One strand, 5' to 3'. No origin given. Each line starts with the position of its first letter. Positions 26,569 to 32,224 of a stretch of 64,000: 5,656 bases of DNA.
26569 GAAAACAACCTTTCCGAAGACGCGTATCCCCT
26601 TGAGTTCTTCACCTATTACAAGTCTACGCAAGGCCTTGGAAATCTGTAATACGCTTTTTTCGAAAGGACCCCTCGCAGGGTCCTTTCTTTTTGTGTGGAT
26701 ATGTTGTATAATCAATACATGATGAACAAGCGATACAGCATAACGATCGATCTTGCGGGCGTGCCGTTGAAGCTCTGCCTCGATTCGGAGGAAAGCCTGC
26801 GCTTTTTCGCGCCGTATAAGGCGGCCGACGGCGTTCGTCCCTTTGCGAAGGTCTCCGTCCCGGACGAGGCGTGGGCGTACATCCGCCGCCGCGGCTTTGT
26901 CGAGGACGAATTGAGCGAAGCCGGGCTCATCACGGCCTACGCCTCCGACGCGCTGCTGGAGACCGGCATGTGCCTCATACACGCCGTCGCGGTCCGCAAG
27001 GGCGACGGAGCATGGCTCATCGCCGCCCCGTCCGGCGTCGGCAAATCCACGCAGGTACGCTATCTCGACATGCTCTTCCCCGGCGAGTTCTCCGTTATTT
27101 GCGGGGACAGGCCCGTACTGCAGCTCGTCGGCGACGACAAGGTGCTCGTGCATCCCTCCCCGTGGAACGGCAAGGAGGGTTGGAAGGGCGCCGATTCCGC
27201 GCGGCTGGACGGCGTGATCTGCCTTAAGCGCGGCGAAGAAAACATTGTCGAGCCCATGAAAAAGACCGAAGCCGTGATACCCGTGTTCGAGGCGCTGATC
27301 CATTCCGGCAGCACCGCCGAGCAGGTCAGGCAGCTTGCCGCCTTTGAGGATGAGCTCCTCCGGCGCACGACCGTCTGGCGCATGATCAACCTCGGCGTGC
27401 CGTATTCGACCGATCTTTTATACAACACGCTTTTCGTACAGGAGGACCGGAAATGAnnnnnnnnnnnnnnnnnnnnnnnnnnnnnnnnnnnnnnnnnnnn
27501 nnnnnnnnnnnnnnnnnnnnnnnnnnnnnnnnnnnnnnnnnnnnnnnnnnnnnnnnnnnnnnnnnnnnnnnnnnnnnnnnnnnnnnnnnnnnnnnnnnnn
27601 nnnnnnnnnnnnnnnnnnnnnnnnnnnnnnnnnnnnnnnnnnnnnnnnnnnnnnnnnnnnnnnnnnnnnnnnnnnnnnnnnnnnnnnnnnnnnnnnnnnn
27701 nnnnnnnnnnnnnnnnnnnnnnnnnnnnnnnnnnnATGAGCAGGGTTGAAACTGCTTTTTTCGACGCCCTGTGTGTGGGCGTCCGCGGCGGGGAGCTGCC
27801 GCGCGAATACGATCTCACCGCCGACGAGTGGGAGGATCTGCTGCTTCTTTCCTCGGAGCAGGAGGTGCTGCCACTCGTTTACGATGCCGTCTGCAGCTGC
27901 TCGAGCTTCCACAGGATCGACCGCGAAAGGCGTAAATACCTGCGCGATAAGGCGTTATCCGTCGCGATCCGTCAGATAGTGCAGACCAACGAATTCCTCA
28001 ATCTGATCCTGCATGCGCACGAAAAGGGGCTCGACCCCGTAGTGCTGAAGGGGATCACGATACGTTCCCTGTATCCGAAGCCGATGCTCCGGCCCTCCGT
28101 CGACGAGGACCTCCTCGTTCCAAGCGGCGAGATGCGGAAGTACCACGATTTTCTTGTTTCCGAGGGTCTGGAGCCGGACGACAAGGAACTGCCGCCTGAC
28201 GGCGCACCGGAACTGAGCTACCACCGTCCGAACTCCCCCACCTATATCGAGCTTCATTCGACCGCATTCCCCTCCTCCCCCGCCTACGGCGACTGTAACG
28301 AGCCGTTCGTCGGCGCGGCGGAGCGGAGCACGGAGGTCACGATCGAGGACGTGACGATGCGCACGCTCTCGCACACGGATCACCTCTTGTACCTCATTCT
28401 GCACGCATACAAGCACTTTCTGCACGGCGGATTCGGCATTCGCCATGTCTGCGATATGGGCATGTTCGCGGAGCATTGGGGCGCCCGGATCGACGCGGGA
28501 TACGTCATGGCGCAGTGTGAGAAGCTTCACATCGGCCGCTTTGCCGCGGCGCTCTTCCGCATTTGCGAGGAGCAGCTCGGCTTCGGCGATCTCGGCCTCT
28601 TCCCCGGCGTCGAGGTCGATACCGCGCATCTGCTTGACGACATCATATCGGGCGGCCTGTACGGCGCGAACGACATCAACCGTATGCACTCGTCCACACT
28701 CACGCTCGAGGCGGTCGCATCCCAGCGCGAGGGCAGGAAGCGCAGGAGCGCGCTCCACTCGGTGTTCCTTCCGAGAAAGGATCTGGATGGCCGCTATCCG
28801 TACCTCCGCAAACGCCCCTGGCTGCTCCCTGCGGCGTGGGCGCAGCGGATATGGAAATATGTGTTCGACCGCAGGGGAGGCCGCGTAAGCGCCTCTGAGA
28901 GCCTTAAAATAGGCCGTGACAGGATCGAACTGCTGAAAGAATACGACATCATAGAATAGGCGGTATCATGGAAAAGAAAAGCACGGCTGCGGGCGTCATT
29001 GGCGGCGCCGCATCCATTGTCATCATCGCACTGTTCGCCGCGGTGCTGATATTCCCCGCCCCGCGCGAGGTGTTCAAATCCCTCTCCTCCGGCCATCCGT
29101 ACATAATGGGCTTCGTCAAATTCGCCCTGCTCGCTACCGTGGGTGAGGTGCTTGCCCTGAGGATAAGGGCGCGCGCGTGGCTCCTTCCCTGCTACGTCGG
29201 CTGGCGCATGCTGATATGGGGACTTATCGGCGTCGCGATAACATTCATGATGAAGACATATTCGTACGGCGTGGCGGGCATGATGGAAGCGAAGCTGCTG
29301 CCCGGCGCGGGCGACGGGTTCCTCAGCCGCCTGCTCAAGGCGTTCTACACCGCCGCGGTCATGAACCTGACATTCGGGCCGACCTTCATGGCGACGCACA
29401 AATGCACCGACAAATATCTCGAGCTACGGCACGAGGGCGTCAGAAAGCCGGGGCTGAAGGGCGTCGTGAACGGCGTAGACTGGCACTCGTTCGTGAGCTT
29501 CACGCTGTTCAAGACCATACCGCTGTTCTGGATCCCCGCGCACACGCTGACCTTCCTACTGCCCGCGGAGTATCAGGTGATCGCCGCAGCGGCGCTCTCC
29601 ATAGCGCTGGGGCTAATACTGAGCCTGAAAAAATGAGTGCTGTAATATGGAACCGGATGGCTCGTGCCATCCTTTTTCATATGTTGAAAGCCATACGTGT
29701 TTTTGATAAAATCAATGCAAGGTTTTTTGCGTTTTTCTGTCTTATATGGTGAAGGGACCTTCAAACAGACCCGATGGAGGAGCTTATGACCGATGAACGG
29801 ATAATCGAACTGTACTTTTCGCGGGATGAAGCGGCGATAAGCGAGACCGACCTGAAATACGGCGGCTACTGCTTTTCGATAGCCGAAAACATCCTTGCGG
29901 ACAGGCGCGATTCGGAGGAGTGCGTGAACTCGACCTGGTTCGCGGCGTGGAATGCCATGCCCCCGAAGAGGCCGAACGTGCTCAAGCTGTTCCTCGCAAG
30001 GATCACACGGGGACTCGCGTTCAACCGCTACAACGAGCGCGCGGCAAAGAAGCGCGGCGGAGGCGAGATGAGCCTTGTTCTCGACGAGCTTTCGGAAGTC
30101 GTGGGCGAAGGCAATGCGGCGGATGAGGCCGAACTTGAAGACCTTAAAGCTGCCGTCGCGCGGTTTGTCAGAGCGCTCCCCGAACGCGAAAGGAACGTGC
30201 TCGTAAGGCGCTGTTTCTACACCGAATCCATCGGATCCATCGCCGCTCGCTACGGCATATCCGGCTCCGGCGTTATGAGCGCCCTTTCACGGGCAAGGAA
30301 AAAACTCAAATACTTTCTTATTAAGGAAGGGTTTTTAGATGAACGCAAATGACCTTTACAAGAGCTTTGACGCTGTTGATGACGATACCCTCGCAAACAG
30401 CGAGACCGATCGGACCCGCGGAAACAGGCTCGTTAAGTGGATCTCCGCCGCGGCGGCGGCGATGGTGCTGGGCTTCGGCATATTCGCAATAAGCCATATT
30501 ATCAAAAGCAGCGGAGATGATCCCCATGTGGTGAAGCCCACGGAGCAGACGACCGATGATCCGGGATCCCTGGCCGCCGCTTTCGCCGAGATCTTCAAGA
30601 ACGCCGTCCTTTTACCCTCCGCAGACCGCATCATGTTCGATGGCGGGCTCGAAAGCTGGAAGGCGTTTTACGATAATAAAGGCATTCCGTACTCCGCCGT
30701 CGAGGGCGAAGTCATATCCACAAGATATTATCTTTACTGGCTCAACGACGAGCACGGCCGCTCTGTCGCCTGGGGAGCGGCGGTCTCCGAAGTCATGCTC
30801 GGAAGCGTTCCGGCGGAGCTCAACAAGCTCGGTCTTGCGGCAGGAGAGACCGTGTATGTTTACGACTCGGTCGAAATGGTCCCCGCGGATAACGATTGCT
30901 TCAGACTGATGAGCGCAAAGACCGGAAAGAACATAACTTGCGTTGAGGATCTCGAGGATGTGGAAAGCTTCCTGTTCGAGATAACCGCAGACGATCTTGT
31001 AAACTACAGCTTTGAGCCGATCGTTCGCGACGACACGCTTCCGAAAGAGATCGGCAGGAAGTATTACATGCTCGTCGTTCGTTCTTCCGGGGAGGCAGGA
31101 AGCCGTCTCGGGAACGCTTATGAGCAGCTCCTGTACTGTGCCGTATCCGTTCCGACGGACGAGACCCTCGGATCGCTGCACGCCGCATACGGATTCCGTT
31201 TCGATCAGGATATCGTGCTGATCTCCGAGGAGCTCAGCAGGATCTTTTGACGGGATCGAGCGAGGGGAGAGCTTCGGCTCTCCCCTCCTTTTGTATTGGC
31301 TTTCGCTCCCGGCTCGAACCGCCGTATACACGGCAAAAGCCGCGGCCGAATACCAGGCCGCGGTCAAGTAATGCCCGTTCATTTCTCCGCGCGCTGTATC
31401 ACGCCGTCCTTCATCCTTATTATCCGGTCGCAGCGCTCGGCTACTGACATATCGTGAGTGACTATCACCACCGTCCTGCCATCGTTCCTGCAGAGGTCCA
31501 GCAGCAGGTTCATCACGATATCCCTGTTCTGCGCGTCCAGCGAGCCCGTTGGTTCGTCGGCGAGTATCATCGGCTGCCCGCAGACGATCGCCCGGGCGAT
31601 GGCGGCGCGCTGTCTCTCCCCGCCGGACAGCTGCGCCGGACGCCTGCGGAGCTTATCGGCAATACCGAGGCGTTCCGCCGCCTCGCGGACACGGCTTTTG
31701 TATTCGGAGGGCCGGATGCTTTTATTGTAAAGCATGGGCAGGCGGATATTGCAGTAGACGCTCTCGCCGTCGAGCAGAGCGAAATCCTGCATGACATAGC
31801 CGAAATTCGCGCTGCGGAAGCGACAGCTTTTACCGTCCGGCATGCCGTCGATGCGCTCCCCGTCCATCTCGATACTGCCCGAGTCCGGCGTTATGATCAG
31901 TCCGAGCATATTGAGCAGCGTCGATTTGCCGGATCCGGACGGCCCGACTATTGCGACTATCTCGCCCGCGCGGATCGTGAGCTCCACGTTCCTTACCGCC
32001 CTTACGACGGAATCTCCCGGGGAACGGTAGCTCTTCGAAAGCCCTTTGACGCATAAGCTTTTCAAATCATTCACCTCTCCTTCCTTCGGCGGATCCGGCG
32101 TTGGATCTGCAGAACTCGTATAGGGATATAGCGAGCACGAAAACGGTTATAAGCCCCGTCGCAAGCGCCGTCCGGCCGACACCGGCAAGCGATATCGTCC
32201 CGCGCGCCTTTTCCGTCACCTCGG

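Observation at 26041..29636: Stand-alone HprK-like kinase / PqqD-like RRE / NTP_transf_5 nucleotidyltransferase / membrane-protein cassette, with two small upstream proteins and no RiPP core enzyme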

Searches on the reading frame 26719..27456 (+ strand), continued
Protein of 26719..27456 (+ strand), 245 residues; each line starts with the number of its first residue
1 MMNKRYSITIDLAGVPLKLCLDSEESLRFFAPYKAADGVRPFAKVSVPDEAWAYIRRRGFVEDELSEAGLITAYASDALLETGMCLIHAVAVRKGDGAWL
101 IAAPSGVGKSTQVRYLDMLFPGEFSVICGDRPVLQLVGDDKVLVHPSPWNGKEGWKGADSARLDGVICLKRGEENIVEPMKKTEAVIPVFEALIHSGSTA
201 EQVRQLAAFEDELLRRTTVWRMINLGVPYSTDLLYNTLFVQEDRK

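Call 77: search_protein_families(library=padloc, proteins=[window:26719-27456:+], max_evalue=0.01)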
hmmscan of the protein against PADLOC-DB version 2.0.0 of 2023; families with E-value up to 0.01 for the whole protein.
window:26719-27456:+ (245 aa): 0 families

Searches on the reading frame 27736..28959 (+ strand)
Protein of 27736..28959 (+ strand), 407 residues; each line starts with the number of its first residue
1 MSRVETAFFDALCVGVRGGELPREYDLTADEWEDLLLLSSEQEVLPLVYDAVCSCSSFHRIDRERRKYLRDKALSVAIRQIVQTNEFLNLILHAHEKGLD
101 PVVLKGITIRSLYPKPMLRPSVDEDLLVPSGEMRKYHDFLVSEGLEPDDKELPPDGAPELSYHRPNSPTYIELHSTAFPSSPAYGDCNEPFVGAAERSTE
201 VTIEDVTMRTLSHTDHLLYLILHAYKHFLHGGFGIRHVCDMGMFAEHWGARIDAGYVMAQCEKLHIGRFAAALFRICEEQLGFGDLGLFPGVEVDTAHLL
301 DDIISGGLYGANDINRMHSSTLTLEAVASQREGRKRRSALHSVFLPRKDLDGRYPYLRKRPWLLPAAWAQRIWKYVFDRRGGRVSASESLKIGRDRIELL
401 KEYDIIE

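Call 3: search_protein_families(library=pfam, proteins=[window:27736-28959:+], max_evalue=1)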
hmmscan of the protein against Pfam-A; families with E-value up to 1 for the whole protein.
window:27736-28959:+ (407 aa): 1 family
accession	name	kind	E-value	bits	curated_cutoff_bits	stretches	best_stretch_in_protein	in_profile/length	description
PF14907.12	NTP_transf_5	-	1e-47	163.3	31.2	1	30-281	3-248/249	Uncharacterised nucleotidyltransferase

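Call 4: search_protein_families(library=ncbifam, proteins=[window:27736-28959:+], max_evalue=1)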
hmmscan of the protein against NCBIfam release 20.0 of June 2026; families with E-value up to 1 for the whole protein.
window:27736-28959:+ (407 aa): 0 families

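Call 77: search_protein_families(library=padloc, proteins=[window:27736-28959:+], max_evalue=0.01)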
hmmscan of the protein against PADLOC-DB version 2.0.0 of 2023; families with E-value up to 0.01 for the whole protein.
window:27736-28959:+ (407 aa): 0 families

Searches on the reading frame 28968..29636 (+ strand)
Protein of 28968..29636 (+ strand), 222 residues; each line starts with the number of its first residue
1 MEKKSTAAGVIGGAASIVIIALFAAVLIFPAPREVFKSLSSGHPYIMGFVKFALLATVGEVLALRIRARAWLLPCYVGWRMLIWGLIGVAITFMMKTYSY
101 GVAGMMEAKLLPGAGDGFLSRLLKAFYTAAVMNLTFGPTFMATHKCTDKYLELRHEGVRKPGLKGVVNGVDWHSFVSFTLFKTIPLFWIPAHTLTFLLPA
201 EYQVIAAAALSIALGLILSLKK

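Call 3: search_protein_families(library=pfam, proteins=[window:28968-29636:+], max_evalue=1)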
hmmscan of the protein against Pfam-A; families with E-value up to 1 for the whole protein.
window:28968-29636:+ (222 aa): 3 families
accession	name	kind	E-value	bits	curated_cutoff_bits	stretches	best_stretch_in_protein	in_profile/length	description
PF04117.17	Mpv17_PMP22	-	0.021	15.3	27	1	186-219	28-62/62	Mpv17 / PMP22 family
PF25087.1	GMPPB_C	-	0.17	12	39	1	64-83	46-65/110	GMPPB C-terminal domain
PF21314.2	TM_ErbB1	-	0.88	9.8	27.1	0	7-28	2-23/36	Epidermal growth factor receptor transmembrane-juxtamembrane segment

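Call 4: search_protein_families(library=ncbifam, proteins=[window:28968-29636:+], max_evalue=1)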
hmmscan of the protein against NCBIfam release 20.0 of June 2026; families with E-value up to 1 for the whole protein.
window:28968-29636:+ (222 aa): 0 families

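Call 69: search_solved_structures(query=window:28968-29633:+, max_evalue=10)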
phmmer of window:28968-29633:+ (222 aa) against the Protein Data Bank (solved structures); distinct sequences matched with E-value up to 10: 3.
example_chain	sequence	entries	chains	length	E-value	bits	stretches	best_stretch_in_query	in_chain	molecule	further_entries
3vqr_A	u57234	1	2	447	0.047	16.6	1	84-140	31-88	Putative oxidoreductase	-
3axb_A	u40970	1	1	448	0.047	16.6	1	84-140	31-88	Putative oxidoreductase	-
6qrz_A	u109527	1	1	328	0.73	12.7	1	145-192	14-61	Ribonucleoside-diphosphate reductase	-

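Call 77: search_protein_families(library=padloc, proteins=[window:28968-29636:+], max_evalue=0.01)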
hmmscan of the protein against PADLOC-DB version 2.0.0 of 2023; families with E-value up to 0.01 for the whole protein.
window:28968-29636:+ (222 aa): 0 families

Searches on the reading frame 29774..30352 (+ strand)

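Call 8: search_protein_families(library=pfam, proteins=[window:29774-30352:+], max_evalue=0.001)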
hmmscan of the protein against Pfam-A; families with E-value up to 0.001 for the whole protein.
window:29774-30352:+ (192 aa): 4 families
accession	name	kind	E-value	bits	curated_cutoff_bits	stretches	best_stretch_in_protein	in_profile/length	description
PF08281.18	Sigma70_r4_2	-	5.5e-09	36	25.7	1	127-178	3-54/54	Sigma-70, region 4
PF04545.22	Sigma70_r4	-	1.4e-08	34.5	24.1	1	134-179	4-49/50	Sigma-70, region 4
PF07638.17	Sigma70_ECF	-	9.8e-07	29.3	21.1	1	76-179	81-180/185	ECF sigma factor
PF04542.20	Sigma70_r2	-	2.7e-05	24.3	24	1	32-89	8-68/71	Sigma-70 region 2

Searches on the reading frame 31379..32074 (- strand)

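Call 9: search_protein_families(library=pfam, proteins=[window:31379-32074:-], max_evalue=0.001)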
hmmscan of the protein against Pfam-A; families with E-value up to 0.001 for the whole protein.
window:31379-32074:- (231 aa): 9 families
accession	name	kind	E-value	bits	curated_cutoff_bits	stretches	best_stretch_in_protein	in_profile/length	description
PF00005.33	ABC_tran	-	1.4e-35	123.3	25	1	28-176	2-136/137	ABC transporter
PF13304.12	AAA_21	-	8.1e-09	36.4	27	1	39-70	1-32/304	AAA domain, putative AbiEii toxin, Type IV TA system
PF02463.25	SMC_N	-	1.3e-08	35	40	1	38-222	25-212/220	RecF/RecN/SMC N terminal domain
PF13555.12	AAA_29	-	1.4e-05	25.2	27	1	32-65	17-50/61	P-loop containing region of AAA domain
PF13191.12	AAA_16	-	5.5e-05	24.2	32.6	0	35-56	20-43/167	AAA ATPase domain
PF13476.12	AAA_23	-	7.9e-05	23.8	27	1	27-67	10-49/201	AAA domain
PF09818.15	ABC_ATPase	-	0.00034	20.2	23.2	0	32-57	75-99/283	P-loop domain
PF20703.3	nSTAND1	-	0.00076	19.6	27.1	0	28-60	24-55/379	Novel STAND NTPase 1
PF13481.12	AAA_25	-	0.00094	19.3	27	0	30-62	26-58/195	AAA domain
